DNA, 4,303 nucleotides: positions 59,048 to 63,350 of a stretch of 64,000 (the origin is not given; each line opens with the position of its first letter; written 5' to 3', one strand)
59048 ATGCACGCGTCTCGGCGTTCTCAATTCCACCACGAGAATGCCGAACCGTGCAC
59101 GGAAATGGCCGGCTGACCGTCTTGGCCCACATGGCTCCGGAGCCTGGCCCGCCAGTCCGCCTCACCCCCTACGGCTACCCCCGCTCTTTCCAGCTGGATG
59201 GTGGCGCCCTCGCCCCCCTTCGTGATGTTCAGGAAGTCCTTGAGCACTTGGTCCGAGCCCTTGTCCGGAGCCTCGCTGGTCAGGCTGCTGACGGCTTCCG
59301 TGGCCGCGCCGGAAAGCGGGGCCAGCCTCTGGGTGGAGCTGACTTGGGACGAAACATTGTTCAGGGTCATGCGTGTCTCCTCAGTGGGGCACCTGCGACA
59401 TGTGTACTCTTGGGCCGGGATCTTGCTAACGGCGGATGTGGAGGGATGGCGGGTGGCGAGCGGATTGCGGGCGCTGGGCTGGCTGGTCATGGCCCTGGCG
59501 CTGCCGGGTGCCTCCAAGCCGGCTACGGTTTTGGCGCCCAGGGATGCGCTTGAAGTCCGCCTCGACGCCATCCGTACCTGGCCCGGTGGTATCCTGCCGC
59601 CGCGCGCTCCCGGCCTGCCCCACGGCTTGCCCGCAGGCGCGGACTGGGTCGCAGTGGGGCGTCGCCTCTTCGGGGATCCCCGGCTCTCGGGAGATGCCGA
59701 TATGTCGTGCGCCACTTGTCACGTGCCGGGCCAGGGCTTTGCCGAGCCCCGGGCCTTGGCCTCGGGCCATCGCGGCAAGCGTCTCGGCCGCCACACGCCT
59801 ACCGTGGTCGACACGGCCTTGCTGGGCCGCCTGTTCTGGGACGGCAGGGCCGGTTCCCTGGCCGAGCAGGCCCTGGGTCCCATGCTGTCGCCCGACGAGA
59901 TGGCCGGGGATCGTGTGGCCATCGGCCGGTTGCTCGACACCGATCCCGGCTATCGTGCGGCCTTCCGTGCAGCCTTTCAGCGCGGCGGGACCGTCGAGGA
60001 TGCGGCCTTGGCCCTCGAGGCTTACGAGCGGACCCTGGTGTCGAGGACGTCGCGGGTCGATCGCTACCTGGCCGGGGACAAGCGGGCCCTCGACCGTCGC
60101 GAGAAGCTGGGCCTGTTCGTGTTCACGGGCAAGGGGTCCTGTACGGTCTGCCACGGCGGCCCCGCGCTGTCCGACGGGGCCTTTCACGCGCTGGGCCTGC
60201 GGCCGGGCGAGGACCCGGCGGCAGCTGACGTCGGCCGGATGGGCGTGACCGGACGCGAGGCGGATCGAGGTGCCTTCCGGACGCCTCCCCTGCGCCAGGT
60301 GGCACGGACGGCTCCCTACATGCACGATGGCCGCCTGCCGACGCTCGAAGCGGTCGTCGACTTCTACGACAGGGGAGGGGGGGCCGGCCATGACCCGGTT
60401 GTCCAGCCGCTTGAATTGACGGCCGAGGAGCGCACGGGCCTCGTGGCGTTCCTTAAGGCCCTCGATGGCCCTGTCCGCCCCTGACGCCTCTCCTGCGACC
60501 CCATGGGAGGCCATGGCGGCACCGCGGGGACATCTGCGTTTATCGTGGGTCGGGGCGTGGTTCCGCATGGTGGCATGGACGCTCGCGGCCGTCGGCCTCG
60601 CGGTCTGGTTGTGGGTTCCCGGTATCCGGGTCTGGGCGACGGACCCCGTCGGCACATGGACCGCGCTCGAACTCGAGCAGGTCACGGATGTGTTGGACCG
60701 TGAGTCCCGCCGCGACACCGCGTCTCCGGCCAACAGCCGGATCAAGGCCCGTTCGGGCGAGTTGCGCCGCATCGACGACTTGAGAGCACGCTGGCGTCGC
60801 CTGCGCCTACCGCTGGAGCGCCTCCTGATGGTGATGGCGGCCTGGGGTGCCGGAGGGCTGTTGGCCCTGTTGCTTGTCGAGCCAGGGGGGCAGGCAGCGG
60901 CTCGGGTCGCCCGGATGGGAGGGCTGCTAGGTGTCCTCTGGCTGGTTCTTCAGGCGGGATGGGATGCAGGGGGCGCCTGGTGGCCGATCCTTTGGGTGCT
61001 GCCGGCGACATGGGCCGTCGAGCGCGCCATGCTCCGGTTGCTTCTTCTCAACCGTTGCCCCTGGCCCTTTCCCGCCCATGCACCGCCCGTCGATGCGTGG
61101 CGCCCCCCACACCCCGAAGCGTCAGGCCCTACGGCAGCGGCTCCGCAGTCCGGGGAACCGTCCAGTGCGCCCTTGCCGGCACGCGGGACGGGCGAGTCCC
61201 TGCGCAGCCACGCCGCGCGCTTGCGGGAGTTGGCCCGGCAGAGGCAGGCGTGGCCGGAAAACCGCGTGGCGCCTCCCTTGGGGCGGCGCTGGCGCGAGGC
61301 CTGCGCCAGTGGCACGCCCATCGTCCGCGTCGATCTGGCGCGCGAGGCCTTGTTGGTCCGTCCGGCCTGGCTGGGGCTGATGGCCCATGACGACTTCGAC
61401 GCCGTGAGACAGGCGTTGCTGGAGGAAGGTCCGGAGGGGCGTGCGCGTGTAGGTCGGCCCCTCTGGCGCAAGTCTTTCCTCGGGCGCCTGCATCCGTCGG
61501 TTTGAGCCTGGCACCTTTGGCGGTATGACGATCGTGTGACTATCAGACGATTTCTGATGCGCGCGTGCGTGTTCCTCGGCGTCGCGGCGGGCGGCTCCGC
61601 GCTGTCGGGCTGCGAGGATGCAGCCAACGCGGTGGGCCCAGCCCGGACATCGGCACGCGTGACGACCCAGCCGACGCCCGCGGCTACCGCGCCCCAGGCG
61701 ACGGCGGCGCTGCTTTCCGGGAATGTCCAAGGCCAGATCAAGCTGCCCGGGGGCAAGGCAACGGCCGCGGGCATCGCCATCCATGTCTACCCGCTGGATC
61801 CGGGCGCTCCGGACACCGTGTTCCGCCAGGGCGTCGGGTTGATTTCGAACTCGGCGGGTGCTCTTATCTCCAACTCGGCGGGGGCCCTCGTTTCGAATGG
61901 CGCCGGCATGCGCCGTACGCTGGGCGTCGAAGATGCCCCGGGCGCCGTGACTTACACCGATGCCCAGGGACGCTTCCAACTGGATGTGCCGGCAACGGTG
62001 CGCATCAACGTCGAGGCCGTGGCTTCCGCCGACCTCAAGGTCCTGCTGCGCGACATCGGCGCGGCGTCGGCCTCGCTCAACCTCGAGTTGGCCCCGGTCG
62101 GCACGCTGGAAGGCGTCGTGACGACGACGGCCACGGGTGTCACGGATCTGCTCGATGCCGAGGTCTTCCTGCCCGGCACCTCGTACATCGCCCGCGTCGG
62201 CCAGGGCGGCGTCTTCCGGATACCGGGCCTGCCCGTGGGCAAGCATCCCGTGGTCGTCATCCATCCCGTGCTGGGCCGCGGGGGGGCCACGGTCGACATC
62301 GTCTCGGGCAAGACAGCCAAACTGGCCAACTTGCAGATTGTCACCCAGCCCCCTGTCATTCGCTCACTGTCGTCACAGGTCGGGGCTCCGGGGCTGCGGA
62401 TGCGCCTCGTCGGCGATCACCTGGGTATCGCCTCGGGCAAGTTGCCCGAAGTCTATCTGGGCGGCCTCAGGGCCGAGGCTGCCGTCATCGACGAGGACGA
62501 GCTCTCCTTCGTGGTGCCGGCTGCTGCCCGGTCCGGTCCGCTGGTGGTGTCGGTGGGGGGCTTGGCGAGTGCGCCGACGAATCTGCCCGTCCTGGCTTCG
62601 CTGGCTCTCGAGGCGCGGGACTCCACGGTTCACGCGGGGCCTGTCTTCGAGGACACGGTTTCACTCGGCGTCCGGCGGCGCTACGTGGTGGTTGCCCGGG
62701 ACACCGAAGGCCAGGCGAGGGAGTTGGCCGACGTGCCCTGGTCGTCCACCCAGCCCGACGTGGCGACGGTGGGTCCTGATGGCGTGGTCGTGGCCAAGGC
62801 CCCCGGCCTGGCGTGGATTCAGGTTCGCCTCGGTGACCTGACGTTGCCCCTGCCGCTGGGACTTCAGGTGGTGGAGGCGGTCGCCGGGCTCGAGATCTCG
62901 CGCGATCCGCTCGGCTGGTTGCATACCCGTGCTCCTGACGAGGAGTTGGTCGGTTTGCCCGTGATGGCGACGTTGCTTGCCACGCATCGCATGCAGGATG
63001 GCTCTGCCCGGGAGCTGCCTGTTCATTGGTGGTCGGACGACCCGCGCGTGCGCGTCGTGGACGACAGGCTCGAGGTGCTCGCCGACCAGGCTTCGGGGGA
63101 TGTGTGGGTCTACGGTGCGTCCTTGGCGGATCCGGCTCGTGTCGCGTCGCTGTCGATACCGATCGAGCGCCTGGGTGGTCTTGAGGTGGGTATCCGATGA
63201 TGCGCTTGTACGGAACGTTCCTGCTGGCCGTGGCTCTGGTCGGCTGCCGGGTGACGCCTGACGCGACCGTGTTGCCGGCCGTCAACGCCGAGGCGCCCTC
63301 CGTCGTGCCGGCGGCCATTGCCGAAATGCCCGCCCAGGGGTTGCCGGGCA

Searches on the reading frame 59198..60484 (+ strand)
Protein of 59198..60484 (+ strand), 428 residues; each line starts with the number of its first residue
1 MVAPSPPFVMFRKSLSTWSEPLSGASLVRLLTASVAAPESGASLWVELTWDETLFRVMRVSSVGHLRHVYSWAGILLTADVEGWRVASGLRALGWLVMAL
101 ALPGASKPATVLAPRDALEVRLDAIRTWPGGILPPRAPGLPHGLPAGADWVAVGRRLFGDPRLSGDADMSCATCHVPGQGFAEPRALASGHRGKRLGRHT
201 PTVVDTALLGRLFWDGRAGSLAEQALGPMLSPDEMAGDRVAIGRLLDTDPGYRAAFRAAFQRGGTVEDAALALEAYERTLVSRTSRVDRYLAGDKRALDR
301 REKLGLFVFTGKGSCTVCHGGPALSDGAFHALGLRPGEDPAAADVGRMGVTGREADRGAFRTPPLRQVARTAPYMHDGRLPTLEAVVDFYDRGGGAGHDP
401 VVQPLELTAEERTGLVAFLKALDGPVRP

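Call 80: search_protein_families(library=pfam, proteins=[window:59198-60484:+])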
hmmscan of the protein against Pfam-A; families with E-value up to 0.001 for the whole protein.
window:59198-60484:+ (428 aa): 3 families
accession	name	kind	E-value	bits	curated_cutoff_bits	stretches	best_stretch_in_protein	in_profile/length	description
PF03150.19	CCP_MauG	-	1e-47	162.9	25.6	1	150-295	3-148/149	Di-haem cytochrome c peroxidase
PF21419.2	RoxA-like_Cyt-c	-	2.1e-05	24.4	26.7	1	361-389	3-31/39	RoxA-like, cytochrome c-like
PF00034.26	Cytochrom_C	-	0.00027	22.7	21.3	0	314-422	11-89/90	Cytochrome c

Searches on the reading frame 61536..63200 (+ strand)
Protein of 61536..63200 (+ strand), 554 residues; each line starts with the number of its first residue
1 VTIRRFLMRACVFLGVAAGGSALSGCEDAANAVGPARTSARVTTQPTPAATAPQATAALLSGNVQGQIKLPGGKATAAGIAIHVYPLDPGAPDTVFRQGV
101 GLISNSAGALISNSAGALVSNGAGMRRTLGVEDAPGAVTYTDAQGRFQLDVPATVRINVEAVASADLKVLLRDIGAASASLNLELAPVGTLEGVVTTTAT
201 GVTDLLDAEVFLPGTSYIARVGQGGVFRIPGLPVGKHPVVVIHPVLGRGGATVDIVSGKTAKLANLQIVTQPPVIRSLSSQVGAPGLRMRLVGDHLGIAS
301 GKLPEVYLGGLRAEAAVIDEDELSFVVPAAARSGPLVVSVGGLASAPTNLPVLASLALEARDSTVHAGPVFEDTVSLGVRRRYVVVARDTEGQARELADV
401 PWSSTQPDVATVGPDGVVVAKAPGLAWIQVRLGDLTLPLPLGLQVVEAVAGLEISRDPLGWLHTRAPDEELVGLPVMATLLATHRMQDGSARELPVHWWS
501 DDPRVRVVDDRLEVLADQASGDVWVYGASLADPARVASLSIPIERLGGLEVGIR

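Call 80: search_protein_families(library=pfam, proteins=[window:61536-63200:+])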
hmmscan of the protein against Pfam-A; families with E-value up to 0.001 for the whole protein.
window:61536-63200:+ (554 aa): 2 families
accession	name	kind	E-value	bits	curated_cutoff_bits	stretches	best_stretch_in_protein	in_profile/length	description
PF13620.12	CarboxypepD_reg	-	2.8e-05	24.8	32.3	0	190-263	1-77/82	Carboxypeptidase regulatory-like domain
PF02368.24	Big_2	-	0.00028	21.2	22.8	0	384-431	21-67/79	Bacterial Ig-like domain (group 2)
